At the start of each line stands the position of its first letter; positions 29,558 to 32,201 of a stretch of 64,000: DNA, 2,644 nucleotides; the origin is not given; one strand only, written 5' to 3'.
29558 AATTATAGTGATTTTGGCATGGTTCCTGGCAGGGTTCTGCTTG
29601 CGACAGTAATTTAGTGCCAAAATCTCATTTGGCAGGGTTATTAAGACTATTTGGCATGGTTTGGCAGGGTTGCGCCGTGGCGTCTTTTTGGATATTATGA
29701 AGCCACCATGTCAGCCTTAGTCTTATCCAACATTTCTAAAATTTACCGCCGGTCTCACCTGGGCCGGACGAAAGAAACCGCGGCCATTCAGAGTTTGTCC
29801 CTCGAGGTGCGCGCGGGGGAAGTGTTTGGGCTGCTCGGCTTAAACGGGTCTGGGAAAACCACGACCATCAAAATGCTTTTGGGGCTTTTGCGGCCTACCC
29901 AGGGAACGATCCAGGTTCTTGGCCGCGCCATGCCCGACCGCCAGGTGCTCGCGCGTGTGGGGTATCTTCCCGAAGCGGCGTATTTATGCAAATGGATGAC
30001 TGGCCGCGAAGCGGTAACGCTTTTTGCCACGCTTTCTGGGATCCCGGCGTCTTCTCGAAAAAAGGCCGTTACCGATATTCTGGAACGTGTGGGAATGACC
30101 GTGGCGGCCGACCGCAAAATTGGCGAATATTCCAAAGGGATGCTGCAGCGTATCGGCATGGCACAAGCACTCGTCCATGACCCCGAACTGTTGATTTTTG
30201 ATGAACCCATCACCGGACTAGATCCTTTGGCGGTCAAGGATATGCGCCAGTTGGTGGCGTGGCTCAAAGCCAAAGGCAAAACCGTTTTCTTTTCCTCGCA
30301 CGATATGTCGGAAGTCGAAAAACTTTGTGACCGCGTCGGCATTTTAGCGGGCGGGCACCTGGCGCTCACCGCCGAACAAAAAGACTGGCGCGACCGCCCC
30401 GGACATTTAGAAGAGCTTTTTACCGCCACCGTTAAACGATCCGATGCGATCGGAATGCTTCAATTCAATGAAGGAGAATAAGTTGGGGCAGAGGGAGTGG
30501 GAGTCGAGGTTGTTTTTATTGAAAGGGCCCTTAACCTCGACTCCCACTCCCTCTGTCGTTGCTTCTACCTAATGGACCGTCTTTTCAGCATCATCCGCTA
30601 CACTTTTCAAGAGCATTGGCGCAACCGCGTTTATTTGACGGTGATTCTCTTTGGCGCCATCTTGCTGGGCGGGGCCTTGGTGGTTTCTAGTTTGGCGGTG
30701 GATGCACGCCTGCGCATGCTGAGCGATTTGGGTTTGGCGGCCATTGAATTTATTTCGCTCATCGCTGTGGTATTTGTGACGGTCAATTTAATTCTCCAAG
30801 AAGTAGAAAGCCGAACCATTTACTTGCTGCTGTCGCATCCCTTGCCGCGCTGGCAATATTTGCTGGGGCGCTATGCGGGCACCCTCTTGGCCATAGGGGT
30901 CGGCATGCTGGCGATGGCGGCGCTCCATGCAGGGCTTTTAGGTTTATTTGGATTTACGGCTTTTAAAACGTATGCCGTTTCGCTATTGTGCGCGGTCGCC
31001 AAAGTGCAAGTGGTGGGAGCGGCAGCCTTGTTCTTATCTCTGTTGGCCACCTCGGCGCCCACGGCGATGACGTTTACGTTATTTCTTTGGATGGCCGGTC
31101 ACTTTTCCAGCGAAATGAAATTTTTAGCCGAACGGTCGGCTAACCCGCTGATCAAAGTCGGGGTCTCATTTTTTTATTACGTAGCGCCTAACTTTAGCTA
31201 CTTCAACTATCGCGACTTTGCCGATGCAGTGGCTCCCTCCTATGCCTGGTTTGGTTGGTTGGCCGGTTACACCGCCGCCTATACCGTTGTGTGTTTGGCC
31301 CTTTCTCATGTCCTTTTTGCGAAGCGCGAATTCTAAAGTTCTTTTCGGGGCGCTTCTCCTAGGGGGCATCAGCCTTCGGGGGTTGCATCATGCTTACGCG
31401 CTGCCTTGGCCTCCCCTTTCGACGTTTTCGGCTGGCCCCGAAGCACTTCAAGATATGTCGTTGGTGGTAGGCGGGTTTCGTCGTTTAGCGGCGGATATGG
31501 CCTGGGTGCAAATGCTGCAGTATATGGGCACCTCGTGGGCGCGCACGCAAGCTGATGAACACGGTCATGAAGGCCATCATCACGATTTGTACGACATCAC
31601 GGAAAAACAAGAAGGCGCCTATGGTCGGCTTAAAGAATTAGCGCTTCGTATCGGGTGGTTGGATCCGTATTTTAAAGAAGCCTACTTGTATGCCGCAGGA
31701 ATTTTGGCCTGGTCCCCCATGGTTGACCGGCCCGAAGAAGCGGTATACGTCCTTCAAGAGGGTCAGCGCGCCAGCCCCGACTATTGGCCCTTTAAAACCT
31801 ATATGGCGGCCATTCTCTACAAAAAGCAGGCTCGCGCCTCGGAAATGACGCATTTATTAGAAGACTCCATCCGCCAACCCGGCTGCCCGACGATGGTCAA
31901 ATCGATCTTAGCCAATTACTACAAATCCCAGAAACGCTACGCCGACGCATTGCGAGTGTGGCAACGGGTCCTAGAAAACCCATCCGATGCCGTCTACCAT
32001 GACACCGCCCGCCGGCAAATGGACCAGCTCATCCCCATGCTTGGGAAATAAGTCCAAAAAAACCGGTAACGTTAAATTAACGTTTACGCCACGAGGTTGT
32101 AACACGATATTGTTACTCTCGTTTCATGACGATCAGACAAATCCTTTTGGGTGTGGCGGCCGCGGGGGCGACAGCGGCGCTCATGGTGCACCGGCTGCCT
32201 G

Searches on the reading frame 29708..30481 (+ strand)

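Call 6: search_protein_families(library=pfam, proteins=[window:29708-30481:+], max_evalue=0.1)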
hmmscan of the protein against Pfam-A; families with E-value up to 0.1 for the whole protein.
window:29708-30481:+ (257 aa): 7 families
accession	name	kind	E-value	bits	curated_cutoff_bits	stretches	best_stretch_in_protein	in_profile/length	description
PF00005.33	ABC_tran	-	2.4e-30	106.4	25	1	28-168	2-136/137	ABC transporter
PF13304.12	AAA_21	-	4.4e-10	40.6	27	1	135-203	232-303/304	AAA domain, putative AbiEii toxin, Type IV TA system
PF13401.12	AAA_22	-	0.0078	17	27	1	42-166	10-92/130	AAA domain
PF13191.12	AAA_16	-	0.011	16.6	32.6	1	19-107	4-80/167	AAA ATPase domain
PF13604.12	AAA_30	-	0.024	14.8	27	0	39-193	20-119/191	AAA domain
PF25199.1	nSTAND_NTPase5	-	0.043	14.1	34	0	27-71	29-74/145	Novel STAND NTPase 5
PF13245.12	AAA_19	-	0.083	13.5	25.1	0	37-73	11-47/134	AAA domain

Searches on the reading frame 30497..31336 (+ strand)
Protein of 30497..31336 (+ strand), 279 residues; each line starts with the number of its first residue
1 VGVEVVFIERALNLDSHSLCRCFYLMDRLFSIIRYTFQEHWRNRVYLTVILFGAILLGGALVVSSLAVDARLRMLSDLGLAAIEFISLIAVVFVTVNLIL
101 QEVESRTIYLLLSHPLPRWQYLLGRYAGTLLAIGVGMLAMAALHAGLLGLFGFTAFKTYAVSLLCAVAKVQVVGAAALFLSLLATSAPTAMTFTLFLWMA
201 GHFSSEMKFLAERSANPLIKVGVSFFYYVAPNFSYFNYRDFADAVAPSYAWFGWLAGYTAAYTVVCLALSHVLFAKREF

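Call 6: search_protein_families(library=pfam, proteins=[window:30497-31336:+], max_evalue=0.1)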
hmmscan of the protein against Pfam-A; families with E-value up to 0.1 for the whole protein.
window:30497-31336:+ (279 aa): 4 families
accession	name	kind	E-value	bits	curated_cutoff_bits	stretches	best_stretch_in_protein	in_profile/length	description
PF12679.13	ABC2_membrane_2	-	2.5e-11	43.8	27.2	1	83-278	75-282/283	ABC-2 family transporter protein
PF12698.13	ABC2_membrane_3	-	3.2e-05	23.6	31.6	1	85-269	170-344/347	ABC-2 family transporter protein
PF13346.12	ABC2_membrane_5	-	0.0082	16.1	25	1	84-200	40-154/205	ABC-2 family transporter protein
PF12730.13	ABC2_membrane_4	-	0.015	15.7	27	1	62-200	35-178/179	ABC-2 family transporter protein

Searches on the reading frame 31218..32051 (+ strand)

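Call 6: search_protein_families(library=pfam, proteins=[window:31218-32051:+], max_evalue=0.1)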
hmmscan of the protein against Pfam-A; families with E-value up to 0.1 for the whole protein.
window:31218-32051:+ (277 aa): 4 families
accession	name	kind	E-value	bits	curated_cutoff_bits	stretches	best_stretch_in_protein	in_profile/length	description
PF13428.12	TPR_14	-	0.0018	19.2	23.5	0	231-259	7-36/44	Tetratricopeptide repeat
PF07719.23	TPR_2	-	0.0045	17.5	27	1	231-253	7-29/34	Tetratricopeptide repeat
PF13374.12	TPR_10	-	0.017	15.6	27.5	1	231-253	8-30/42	Tetratricopeptide repeat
PF00515.34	TPR_1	-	0.071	13.4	27.8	0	231-253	7-29/34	Tetratricopeptide repeat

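Call 34: search_protein_families(library=ncbifam, proteins=[window:31218-32051:+], max_evalue=0.1)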
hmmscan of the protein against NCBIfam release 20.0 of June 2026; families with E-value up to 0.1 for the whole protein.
window:31218-32051:+ (277 aa): 1 family
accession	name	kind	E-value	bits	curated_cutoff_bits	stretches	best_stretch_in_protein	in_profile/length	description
NF033762.1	social_mot_Tgl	equivalog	0.0033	16.8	225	1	174-254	49-129/252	social motility TPR repeat lipoprotein Tgl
